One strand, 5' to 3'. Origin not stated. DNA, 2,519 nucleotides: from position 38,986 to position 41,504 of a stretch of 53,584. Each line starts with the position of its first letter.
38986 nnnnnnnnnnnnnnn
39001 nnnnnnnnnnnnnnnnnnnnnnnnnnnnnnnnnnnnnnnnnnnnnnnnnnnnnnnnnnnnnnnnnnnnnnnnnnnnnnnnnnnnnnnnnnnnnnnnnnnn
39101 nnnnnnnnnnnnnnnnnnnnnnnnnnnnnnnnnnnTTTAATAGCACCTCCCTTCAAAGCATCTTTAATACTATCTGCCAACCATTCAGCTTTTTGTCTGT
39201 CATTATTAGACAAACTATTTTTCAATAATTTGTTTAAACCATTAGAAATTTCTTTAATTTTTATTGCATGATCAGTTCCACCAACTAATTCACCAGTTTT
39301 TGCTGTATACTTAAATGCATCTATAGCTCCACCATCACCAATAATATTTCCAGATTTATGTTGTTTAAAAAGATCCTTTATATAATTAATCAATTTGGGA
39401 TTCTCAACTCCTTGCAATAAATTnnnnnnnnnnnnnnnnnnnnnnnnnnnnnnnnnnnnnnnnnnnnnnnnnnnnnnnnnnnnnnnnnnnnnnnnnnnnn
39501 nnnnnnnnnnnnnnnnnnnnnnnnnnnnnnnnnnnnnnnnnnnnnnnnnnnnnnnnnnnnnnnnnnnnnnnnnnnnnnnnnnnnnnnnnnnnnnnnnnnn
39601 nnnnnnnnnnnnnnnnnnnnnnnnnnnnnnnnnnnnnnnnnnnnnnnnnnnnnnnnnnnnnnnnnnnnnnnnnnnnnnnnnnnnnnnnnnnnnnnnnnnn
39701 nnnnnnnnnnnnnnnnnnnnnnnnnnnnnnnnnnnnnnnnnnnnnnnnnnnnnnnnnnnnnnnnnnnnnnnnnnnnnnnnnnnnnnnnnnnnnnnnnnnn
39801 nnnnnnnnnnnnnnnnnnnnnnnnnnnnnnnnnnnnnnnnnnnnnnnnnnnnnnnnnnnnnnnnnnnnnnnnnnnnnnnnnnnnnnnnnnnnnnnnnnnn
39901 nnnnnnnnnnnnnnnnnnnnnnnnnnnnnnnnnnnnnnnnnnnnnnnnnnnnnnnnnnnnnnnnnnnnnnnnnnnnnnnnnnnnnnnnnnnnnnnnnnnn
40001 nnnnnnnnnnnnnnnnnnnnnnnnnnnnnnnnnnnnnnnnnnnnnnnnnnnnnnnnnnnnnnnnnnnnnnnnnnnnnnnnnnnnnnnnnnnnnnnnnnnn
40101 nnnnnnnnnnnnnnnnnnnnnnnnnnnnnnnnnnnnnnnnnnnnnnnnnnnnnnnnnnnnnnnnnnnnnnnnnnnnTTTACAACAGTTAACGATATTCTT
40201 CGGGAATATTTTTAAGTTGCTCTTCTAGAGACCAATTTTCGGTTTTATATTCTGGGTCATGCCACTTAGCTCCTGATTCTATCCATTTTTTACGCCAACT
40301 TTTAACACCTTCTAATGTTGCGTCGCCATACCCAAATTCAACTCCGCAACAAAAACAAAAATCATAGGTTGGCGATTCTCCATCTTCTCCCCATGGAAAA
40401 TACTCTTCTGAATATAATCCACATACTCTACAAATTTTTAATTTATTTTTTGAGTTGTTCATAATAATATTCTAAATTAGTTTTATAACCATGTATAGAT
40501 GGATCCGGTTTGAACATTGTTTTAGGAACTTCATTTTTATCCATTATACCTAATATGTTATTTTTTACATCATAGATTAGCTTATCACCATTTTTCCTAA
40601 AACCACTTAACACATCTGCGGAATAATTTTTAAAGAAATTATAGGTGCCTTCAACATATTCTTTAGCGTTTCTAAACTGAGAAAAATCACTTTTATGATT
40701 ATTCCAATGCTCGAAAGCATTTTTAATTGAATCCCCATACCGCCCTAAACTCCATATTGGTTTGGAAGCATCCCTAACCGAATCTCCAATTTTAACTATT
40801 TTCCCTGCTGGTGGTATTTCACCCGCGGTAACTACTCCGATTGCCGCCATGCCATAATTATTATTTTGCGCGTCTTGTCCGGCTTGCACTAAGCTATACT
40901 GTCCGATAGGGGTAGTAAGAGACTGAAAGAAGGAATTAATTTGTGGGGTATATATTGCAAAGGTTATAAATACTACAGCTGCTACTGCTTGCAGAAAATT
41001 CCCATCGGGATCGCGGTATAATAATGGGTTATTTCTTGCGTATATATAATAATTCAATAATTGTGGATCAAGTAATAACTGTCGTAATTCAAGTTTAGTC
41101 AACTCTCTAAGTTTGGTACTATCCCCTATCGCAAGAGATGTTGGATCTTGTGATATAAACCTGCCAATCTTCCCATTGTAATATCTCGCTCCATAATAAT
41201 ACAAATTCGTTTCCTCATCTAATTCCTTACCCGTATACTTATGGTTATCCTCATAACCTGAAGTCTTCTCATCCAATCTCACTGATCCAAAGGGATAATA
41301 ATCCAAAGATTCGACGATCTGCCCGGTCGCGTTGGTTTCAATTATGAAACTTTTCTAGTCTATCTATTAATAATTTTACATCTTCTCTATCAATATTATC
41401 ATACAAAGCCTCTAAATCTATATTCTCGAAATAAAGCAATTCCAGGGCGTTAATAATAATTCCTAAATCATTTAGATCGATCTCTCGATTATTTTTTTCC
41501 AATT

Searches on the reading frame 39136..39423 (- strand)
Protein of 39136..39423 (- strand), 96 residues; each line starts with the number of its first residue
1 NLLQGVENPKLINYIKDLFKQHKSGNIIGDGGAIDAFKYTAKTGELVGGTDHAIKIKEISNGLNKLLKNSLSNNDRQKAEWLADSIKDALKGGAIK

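Call 69: search_solved_structures(query=A5, max_evalue=10, show_alignments=1)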
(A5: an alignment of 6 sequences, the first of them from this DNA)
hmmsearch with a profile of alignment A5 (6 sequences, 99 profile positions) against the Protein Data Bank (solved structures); distinct sequences matched with E-value up to 10: 4.
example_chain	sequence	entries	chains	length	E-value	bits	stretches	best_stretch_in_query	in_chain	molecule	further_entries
7jzm_A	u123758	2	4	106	0.2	14.9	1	30-96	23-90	LCB3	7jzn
8keg_a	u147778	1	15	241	0.82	12.9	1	8-60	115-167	neck fiber gp82N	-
7bjg_A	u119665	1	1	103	2.5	11.4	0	43-94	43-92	SD21996p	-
5go4_A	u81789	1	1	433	5.5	10.3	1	54-86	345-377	Mitofusin-1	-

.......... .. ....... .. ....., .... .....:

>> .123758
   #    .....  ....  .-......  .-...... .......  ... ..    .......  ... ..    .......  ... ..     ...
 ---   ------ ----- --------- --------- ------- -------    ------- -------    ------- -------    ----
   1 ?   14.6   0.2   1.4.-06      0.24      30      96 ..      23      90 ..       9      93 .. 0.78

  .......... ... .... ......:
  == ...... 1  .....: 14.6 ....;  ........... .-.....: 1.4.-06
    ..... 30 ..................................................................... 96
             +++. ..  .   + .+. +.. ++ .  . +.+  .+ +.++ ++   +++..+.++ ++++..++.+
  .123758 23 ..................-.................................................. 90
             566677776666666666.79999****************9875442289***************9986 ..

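Call 75: predict_structure(alignment_id=A5)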
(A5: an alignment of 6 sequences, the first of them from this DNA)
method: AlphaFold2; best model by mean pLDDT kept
length: 96 residues; sequences in the alignment: 6
mean_pLDDT: 85.3   pTM: 0.74
mean pLDDT of the five models: 85.3, 81.6, 79.7, 79.7, 76.1
residues with pLDDT >= 90: 37; 70-90: 53; 50-70: 5; < 50: 1
segments of 3 or more residues with pLDDT < 50: none
pLDDT, mean of each block of 10 residues (from residue 1): 90 91 76 85 78 87 93 93 89 62
secondary structure, 60 per line:
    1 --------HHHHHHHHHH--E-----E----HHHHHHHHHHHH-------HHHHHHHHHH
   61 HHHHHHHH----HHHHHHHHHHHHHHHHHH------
elements in order: H9-18 H32-43 H51-68 H73-90

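Call 79: fold_search(model_id=the predicted structure, library=pdb)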
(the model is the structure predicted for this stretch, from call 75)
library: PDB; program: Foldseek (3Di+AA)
matches with E <= 10: 253; with E <= 0.001: 0
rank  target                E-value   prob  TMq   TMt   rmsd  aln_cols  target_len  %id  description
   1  4hwc_B                7.4e-01  0.57  0.37  0.40   4.2        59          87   17  Structure of ATBAG1 (released 2013-05-29)
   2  7tod_MODEL_1_A        8.3e-01  0.12  0.28  0.26  11.9       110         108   14  Solution structure of the phosphatidylinositol 3-phosphate binding domain from the Legionella effector SetA (released 2023-02-08)
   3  4hwc_E                9.8e-01  0.47  0.38  0.40   4.0        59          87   17  Structure of ATBAG1 (released 2013-05-29)
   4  7y6b_A                1.0e+00  0.54  0.38  0.49   5.5        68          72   13  Crystal structure of the EscE/EsaH complex (released 2022-07-20)
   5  5lb7_B                1.4e+00  0.57  0.40  0.48   5.2        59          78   22  Complex structure between p60N/p80C katanin and a peptide derived from ASPM (released 2017-04-26)
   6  2k4e_MODEL_1_A        1.6e+00  0.15  0.33  0.26  12.7        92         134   10  Solution structure of the HIV-2 UNMYRISTOYLATED MATRIX PROTEIN (released 2008-08-12)
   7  4hwc_C                1.7e+00  0.33  0.37  0.40   4.1        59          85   17  Structure of ATBAG1 (released 2013-05-29)
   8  9had_A                1.7e+00  0.18  0.28  0.24   6.4        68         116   18  Der f 21 dust mite allergen with computationally designed DerF21_b10 binder (released 2024-12-18)
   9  6gzc_D                1.8e+00  0.44  0.39  0.47   5.3        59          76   22  heterotetrameric katanin p60:p80 complex (released 2019-08-07)
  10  4hwc_A                1.8e+00  0.30  0.37  0.40   4.2        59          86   17  Structure of ATBAG1 (released 2013-05-29)
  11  3f4m                  1.8e+00  0.21  0.30  0.22   6.0        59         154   12  Crystal structure of TIPE2 (released 2009-03-17)
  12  5c9e_A                1.9e+00  0.30  0.42  0.18   9.5        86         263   19  SepL (released 2015-10-14)
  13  6zv0_MODEL_1_A        1.9e+00  0.23  0.39  0.40   9.9        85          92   19  TFIIS N-terminal domain (TND) from human LEDGF/p75 (released 2021-12-01)
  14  2n3a_MODEL_1_B        1.9e+00  0.16  0.34  0.40   9.1        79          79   19  Solution structure of LEDGF/p75 IBD in complex with POGZ peptide (1389-1404) (released 2015-08-19)
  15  4hwi_B                2.0e+00  0.30  0.37  0.24   4.2        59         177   17  Crystal structure of ATBAG1 in complex with HSP70 (released 2013-05-29)
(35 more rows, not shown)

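Call 80: search_protein_representatives(alignment_id=A5)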
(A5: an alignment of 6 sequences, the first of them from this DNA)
Query: 6 sequences, 99 profile positions. Proteins with E-value up to 0.001 (for the whole library): 2175; up to 1e-10: 1189; up to 1e-30: 7. The best 150 are listed.
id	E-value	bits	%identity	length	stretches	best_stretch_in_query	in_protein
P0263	1.9e-36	140.2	-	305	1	1-97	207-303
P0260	7.4e-35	135.0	-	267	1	1-97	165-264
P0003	2.5e-34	133.3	-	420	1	2-96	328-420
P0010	4.7e-34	132.5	-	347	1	1-97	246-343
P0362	8.4e-32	125.2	-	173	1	1-97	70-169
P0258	1.1e-31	124.8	-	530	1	2-99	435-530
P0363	4.8e-31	122.8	-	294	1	2-97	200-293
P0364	4.0e-29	116.6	-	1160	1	3-97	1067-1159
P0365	2.5e-27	110.9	-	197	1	2-99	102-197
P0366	3.9e-27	110.2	-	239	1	2-98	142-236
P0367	1.7e-26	108.2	-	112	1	3-98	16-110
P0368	2.0e-26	107.9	-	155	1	2-99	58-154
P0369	2.2e-26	107.8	-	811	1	2-97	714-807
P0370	6.2e-26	106.4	-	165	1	3-97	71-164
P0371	1.3e-25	105.4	-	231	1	5-95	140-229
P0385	6.1e-24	100.0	-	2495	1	2-99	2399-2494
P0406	1.0e-22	96.1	-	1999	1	3-96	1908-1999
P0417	3.0e-22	94.6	-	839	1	11-97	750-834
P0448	4.1e-21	90.9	-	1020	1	5-96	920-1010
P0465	2.8e-20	88.2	-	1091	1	5-97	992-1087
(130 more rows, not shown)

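Call 81: search_protein_families(library=pfam, proteins=[P0364, P0369, P0385, P0406, P0448, P0465, P0417], max_evalue=0.001)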
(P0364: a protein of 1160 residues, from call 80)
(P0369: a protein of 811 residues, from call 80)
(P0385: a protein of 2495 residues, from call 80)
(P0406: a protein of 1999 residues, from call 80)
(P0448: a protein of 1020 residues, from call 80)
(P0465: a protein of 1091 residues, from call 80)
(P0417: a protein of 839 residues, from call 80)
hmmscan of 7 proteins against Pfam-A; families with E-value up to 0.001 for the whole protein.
P0364 (1160 aa): 2 families
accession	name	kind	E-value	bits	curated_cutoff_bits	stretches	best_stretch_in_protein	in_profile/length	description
PF03534.18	SpvB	-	3e-07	30.4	22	1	54-131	4-79/287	Salmonella virulence plasmid 65kDa B protein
PF05593.20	RHS_repeat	-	7e-05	23.6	22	0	659-691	1-29/38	RHS Repeat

P0369 (811 aa): 1 family
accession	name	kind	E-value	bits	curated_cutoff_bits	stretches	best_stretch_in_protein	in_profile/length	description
PF05593.20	RHS_repeat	-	0.00015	22.5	22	0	126-162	1-33/38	RHS Repeat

P0385 (2495 aa): 5 families
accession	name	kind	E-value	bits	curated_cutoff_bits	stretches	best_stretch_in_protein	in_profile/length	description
PF13385.13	Laminin_G_3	-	2.8e-34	118.9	27.6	2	1557-1715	1-149/151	Concanavalin A-like lectin/glucanases superfamily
PF03534.18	SpvB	-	2.4e-18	66.8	22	1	129-294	3-184/287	Salmonella virulence plasmid 65kDa B protein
PF05593.20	RHS_repeat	-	9e-13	48.7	22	2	1442-1475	1-37/38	RHS Repeat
PF13517.12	FG-GAP_3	-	4.4e-10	40.4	26.9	1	658-723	1-59/61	FG-GAP-like repeat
PF20041.5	DUF6443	-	0.00064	20.4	27.8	1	1371-1460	18-106/137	Domain of unknown function (DUF6443)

P0406 (1999 aa): 5 families
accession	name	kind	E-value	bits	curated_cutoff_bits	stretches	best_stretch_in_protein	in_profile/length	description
PF05593.20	RHS_repeat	-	8.8e-15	55.1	22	2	1254-1283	1-29/38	RHS Repeat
PF13517.12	FG-GAP_3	-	1.2e-14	55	26.9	1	483-548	1-60/61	FG-GAP-like repeat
PF03534.18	SpvB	-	4.6e-14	52.8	22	1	129-286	3-179/287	Salmonella virulence plasmid 65kDa B protein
PF01839.29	FG-GAP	-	7.3e-08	32.6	22.1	0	422-445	7-32/37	FG-GAP repeat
PF20041.5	DUF6443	-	2.7e-06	28.1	27.8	1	1111-1190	10-89/137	Domain of unknown function (DUF6443)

P0448 (1020 aa): 0 families

P0465 (1091 aa): 2 families
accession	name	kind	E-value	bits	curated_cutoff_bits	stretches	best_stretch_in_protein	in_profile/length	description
PF05593.20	RHS_repeat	-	1e-29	102.7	22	2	419-449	1-31/38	RHS Repeat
PF20041.5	DUF6443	-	5.9e-07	30.2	27.8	1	239-308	20-89/137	Domain of unknown function (DUF6443)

P0417 (839 aa): 1 family
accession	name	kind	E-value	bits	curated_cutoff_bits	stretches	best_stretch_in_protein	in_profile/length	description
PF05593.20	RHS_repeat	-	4.2e-14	53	22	0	32-64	4-37/38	RHS Repeat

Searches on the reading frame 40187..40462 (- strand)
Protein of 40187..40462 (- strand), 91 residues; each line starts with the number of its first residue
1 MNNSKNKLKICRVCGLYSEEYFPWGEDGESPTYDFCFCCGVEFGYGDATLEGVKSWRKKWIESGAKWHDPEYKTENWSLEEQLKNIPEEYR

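Call 6: search_protein_families(library=pfam, proteins=[window:40187-40462:-], max_evalue=0.1)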
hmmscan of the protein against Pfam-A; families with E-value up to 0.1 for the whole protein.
window:40187-40462:- (91 aa): 0 families

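Call 13: search_protein_families(library=ncbifam, proteins=[window:40187-40462:-], max_evalue=0.1)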
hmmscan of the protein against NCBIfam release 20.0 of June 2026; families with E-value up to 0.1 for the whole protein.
window:40187-40462:- (91 aa): 0 families

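Call 17: find_encoding_contigs(protein=window:40187-40462:-, flank=10000, max_places=10)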
Protein window:40187-40462:- (91 aa): 1 contig read that carries it; 1 place shown.
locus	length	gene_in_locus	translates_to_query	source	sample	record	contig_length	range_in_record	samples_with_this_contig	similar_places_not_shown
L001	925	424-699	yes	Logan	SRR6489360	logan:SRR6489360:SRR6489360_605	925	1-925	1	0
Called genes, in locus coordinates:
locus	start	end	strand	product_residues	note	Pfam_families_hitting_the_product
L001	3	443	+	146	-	?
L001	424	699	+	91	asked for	-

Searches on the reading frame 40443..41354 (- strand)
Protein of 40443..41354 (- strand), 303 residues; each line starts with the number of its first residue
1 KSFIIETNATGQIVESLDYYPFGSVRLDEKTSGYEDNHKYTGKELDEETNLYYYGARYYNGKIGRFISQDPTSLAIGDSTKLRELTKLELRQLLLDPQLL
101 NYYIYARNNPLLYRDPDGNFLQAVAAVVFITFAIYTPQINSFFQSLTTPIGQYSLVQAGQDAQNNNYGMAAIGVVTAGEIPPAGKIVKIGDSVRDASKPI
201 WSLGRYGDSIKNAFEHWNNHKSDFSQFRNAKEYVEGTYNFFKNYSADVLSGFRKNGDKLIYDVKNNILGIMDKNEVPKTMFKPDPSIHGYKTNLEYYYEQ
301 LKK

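Call 6: search_protein_families(library=pfam, proteins=[window:40443-41306:-], max_evalue=0.1)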
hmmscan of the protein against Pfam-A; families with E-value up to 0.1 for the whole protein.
window:40443-41306:- (287 aa): 0 families

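Call 13: search_protein_families(library=ncbifam, proteins=[window:40443-41354:-], max_evalue=0.1)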
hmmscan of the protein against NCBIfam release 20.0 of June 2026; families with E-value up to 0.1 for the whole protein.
window:40443-41354:- (303 aa): 2 families
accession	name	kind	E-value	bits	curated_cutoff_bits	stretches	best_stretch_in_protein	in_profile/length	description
TIGR03696.1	Rhs_assc_core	domain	1.8e-19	70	32.5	1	19-118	1-75/76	RHS repeat-associated core domain-containing protein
NF041261.1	RHS_core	equivalog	5.9e-06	24.4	2000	1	14-75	1179-1240/1261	RHS element core protein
